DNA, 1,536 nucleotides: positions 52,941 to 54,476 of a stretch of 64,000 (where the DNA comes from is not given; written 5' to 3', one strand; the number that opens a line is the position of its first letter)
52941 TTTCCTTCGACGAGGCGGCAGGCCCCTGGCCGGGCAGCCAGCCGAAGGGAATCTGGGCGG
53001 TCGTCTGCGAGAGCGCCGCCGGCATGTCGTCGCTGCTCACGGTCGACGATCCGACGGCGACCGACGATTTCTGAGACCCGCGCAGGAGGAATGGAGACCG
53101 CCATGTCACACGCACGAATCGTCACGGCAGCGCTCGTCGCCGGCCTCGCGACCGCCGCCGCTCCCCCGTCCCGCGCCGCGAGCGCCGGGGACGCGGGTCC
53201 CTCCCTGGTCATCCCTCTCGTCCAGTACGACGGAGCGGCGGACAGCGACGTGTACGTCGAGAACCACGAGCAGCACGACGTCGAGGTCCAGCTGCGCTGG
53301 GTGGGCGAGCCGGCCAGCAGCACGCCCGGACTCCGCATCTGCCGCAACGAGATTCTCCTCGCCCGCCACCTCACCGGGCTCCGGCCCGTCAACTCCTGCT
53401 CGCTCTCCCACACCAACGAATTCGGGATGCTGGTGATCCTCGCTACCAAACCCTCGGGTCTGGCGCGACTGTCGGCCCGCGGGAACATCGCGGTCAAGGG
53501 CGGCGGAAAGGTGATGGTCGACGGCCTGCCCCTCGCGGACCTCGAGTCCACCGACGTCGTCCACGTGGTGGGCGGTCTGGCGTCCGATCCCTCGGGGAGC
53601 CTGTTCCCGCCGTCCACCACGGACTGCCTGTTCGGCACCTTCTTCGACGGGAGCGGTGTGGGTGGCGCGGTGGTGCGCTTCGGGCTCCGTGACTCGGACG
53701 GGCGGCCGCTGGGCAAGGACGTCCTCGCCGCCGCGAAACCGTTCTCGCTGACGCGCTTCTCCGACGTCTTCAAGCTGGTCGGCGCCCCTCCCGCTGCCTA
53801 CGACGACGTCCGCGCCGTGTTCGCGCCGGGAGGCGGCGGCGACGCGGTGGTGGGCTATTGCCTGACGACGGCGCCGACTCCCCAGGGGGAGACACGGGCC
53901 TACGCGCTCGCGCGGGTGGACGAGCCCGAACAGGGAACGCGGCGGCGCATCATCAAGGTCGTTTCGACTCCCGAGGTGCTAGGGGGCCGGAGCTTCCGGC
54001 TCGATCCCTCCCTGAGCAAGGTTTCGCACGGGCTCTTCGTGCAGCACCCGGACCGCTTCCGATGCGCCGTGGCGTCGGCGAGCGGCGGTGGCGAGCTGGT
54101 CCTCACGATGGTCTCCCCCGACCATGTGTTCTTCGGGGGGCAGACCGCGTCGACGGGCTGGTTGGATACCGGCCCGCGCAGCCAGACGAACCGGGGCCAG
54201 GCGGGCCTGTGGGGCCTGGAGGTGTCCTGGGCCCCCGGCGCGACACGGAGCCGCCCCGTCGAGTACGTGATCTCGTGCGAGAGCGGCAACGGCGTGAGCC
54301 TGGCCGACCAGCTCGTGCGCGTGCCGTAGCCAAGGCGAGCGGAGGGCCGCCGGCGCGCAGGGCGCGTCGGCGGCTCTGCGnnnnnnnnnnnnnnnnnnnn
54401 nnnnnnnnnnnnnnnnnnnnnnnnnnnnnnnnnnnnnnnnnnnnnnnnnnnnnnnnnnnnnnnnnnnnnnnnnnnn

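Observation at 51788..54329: Tandem, divergent paralogous secreted proteins of an unrecognised family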

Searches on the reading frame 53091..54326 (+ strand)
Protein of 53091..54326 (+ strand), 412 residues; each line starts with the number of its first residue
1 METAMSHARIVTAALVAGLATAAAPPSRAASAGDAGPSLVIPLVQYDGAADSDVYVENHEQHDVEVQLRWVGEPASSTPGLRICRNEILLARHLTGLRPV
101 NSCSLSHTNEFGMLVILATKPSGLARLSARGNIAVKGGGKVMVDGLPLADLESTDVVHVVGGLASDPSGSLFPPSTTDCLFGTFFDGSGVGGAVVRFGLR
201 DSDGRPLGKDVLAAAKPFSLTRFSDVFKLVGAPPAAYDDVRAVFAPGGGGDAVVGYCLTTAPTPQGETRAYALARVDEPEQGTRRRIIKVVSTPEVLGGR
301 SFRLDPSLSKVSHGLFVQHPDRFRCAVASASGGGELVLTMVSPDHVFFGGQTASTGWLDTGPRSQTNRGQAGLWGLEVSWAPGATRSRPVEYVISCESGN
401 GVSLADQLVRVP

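Call 4: search_protein_families(library=pfam, proteins=[window:53091-54326:+], max_evalue=1)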
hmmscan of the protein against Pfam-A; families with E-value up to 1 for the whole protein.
window:53091-54326:+ (412 aa): 0 families

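Call 6: search_protein_families(library=ncbifam, proteins=[window:53091-54326:+], max_evalue=1)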
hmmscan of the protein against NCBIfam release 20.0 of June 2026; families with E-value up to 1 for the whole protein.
window:53091-54326:+ (412 aa): 0 families

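Call 7: find_homologous_proteins(query=window:53091-54326:+)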
Query window:53091-54326:+ (412 aa): 8 proteins with E <= 0.001 among 8000 candidates.
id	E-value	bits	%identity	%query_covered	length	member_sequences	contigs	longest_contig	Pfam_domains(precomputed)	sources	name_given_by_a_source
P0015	1.2e-268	909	100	99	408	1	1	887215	-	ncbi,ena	-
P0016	6.8e-230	781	86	99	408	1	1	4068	-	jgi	jgi:hypothetical protein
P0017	4.6e-141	489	62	87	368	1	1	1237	-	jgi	jgi:hypothetical protein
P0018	7.5e-134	465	58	98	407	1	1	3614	-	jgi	jgi:hypothetical protein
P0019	7.9e-128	445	54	99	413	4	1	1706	-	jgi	-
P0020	9.7e-127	442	53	99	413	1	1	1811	-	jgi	jgi:hypothetical protein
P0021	2.4e-122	427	55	94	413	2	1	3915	-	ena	-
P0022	7.0e-103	363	62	66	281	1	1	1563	-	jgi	jgi:hypothetical protein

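Call 25: find_related_loci(query=A2, collection=genome_contigs, flank=10000)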
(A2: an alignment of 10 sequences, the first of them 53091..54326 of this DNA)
Query A2 (412 aa) in genome_contigs; peptide patterns used: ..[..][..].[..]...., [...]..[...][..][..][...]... (x = any residue, [..] = any of these).
36 stretches matched a pattern; 1 encode a relative of the query (tblastn E <= 1e-3); 1 distinct loci.
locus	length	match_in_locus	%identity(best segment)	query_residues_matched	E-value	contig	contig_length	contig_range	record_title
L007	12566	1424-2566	41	39-410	6e-74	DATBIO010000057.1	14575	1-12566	MAG TPA_asm: Vicinamibacteria bacterium isolate SMAG_U3896 k141_3968957, whole genome shotgun sequence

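Call 48: find_related_loci(query=A2, collection=metagenome_contigs, flank=10000)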
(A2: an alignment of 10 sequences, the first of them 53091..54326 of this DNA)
Query A2 (412 aa) in metagenome_contigs; peptide patterns used: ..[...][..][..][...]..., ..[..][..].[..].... (x = any residue, [..] = any of these).
250 stretches matched a pattern; 15 encode a relative of the query (tblastn E <= 1e-3); 15 distinct loci.
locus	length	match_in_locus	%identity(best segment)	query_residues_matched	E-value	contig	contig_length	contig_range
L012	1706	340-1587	54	1-410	5e-139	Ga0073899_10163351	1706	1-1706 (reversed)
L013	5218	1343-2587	54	2-410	3e-124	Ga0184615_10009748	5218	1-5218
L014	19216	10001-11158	42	38-412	3e-76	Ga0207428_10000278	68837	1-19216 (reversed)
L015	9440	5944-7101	42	38-412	3e-76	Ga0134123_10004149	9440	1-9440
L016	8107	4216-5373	42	38-412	6e-76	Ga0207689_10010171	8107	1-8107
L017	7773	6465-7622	42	38-412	1e-75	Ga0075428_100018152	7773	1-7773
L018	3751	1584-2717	41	31-408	2e-73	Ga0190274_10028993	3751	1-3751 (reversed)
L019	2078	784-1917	41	29-406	3e-75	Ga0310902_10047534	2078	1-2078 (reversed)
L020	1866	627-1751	41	36-406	4e-72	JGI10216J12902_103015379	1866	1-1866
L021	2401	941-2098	39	29-408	4e-70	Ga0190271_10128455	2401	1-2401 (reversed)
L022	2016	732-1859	40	39-408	3e-70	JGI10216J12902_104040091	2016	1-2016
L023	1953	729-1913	38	19-408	3e-66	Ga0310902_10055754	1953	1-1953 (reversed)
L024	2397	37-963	42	103-410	2e-61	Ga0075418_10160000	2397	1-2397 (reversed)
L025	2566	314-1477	36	30-408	1e-52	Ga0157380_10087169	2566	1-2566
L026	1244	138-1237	45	2-364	8e-61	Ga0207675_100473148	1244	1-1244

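Call 52: find_encoding_contigs(protein=P0016, flank=6000, max_places=2)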
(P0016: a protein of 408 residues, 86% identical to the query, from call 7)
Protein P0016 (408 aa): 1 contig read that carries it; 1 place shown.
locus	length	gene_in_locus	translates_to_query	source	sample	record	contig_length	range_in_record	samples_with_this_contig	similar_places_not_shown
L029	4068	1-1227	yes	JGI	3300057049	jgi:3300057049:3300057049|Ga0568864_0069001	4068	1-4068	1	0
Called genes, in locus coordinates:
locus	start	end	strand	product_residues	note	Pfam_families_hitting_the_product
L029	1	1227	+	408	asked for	?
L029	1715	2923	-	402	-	PF13472:Lipase_GDSL_2 (faint)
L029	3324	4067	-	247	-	?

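Call 53: search_protein_families(library=phrogs, proteins=[window:53103-54326:+], max_evalue=0.1)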
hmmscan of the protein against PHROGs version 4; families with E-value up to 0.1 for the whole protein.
window:53103-54326:+ (408 aa): 0 families

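Call 54: search_protein_families(library=padloc, proteins=[window:53103-54326:+], max_evalue=0.1)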
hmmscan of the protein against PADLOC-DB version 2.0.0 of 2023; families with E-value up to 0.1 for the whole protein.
window:53103-54326:+ (408 aa): 0 families

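Call 64: predict_structure(alignment_id=A6)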
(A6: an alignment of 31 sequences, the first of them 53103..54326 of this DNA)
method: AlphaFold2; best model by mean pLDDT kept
length: 408 residues; sequences in the alignment: 31
mean_pLDDT: 80.1   pTM: 0.61
mean pLDDT of the five models: 80.1, 78.5, 77.3, 76.4, 75.5
residues with pLDDT >= 90: 152; 70-90: 165; 50-70: 46; < 50: 45
segments of 3 or more residues with pLDDT < 50: 1-29, 275-283, 360-362
pLDDT, mean of each block of 10 residues (from residue 1): 42 40 44 85 90 88 94 93 92 92 91 80 85 83 72 83 86 93 64 93 95 91 96 92 76 91 88 52 57 70 92 75 80 89 82 69 59 91 90 74 85
secondary structure, 60 per line:
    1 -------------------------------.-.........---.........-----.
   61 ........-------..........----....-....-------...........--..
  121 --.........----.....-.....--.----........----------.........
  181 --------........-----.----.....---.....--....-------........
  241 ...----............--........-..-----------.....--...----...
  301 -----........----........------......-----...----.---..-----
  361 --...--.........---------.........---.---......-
elements in order: E34-42 E46-54 E60-68 E76-85 E90-93 H95-98 E106-116 E123-131 E136-140 E154-161 E172-180 E189-196 E207-211 E215-219 H222-225 E233-243 E248-259 E262-269 E284-288 E298-300 E306-313 E318-325 E332-337 E343-345 E368-376 E386-394 E402-407
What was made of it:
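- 53103..54329 (+): Gene B, 408 aa (alternative in-frame ATG at 53091 gives 412 aa): paralogue of A, without the DDF tail, ending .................. AlphaFold model with pLDDT 80.1 (call 64).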

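Call 66: fold_search(model_id=the predicted structure, library=pdb)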
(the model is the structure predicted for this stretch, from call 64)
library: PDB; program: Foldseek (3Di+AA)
matches with E <= 10: 1398; with E <= 0.001: 1
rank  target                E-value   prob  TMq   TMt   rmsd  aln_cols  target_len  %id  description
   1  8beg_B                4.2e-04  0.54  0.16  0.12  27.6       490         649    8  Structure of Ig-like domains from PrgB (released 2022-11-30)
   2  8beg_A                1.0e-03  0.57  0.18  0.13  27.2       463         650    9  Structure of Ig-like domains from PrgB (released 2022-11-30)
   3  3qe5_A                1.1e-03  0.47  0.18  0.16  27.0       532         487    8  Complete structure of Streptococcus mutans Antigen I/II carboxy-terminus (released 2011-04-20)
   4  7vrp_I                1.4e-03  0.21  0.14  0.14  23.5       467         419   10  Structure of infectious bursal disease virus Gx strain (released 2022-03-30)
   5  2gsy_Q                1.4e-03  0.21  0.13  0.13  22.3       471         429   11  The 2.6A structure of Infectious Bursal Virus Derived T=1 Particles (released 2006-07-18)
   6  7vrn_I                1.5e-03  0.41  0.16  0.16  19.8       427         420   11  Structure of infectious bursal disease virus Gt strain (released 2022-03-30)
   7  3fbm                  1.5e-03  0.20  0.13  0.13  23.9       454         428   12  D431N Mutant VP2 Protein of Infectious Bursal Disease Virus; Derived T=1 Particles (released 2009-01-13)
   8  8h2i_bG               1.6e-03  0.35  0.17  0.14  30.9       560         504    8  Near-atomic structure of five-fold averaged PBCV-1 capsid (released 2022-11-16)
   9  7vrn_B                1.7e-03  0.12  0.11  0.10  24.1       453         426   11  Structure of infectious bursal disease virus Gt strain (released 2022-03-30)
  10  1wcd                  1.8e-03  0.14  0.12  0.11  24.3       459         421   11  Crystal structure of IBDV T1 virus-like particle reveals a missing link in icosahedral viruses evolution (released 2005-04-05)
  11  2gsy_P                1.9e-03  0.20  0.13  0.13  22.2       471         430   11  The 2.6A structure of Infectious Bursal Virus Derived T=1 Particles (released 2006-07-18)
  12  2gsy_E                2.0e-03  0.15  0.12  0.12  22.5       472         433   11  The 2.6A structure of Infectious Bursal Virus Derived T=1 Particles (released 2006-07-18)
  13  2gsy_A                2.2e-03  0.18  0.13  0.13  22.4       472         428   10  The 2.6A structure of Infectious Bursal Virus Derived T=1 Particles (released 2006-07-18)
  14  2df7_E                2.9e-03  0.09  0.09  0.09  23.4       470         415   10  Crystal structure of infectious bursal disease virus VP2 subviral particle (released 2006-06-27)
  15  7kwb_A                3.2e-03  0.44  0.16  0.16  23.7       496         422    9  Surface glycan-binding protein B from Bacteroides thetaiotaomicron (released 2021-02-17)
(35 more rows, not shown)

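Call 68: fold_search(model_id=the predicted structure, library=viral)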
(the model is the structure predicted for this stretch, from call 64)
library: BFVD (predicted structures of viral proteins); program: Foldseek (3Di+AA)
matches with E <= 10: 1258; with E <= 0.001: 32
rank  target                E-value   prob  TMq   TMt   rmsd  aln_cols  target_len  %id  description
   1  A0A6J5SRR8            1.1e-05  0.99  0.19  0.22  20.4       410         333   10  Uncharacterized protein [uncultured Caudovirales phage]
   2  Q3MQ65                1.1e-05  0.91  0.16  0.11  21.8       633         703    9  Polyprotein (Fragment) [Rice tungro spherical virus]
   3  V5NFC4                1.9e-05  0.96  0.19  0.12  20.6       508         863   11  Gp2 [Micalovirus SF1]
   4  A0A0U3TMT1            5.6e-05  0.95  0.19  0.13  29.0       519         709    9  Minor tail protein [Arthrobacter phage SorJuana]
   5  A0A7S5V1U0            5.9e-05  0.72  0.14  0.07  23.1       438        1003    8  (no name in the UniProt tables at hand)
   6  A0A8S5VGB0            9.4e-05  0.60  0.13  0.11  27.1       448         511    8  Uncharacterized protein [Myoviridae sp. ctkfK18]
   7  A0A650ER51            1.2e-04  0.63  0.13  0.15  26.0       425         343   12  (no name in the UniProt tables at hand)
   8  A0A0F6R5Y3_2          1.3e-04  0.33  0.12  0.07  29.9       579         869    7  VrlC virulence-associated protein-like protein [Sinorhizobium phage phiM9]
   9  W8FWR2                1.4e-04  0.75  0.16  0.11  22.3       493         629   10  (no name in the UniProt tables at hand)
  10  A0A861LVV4            1.4e-04  0.41  0.13  0.08  22.7       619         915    8  RNA2 polyprotein [Comovirinae sp.]
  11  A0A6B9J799            1.8e-04  0.63  0.15  0.09  23.8       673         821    9  Minor tail protein [Arthrobacter phage DrYang]
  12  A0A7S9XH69            2.2e-04  0.35  0.12  0.08  37.8       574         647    6  BIG2 domain-containing protein [Enterococcus phage EFGrNG]
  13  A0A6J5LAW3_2          2.4e-04  0.63  0.16  0.07  74.3       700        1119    7  Uncharacterized protein [uncultured Caudovirales phage]
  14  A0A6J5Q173            2.5e-04  0.80  0.17  0.16  23.8       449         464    8  Uncharacterized protein [uncultured Caudovirales phage]
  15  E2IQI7                3.1e-04  0.77  0.19  0.14  26.1       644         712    9  Polyprotein (Fragment) [Strawberry latent ringspot virus]
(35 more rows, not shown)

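Call 83: find_related_loci(query=A2, collection=viral_contigs, flank=5000)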
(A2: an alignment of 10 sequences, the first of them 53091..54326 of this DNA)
Query A2 (412 aa) in viral_contigs; peptide patterns used: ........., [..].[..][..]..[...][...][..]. (x = any residue, [..] = any of these).
78 stretches matched a pattern, but none encodes a relative of the query by tblastn (E <= 1e-3).
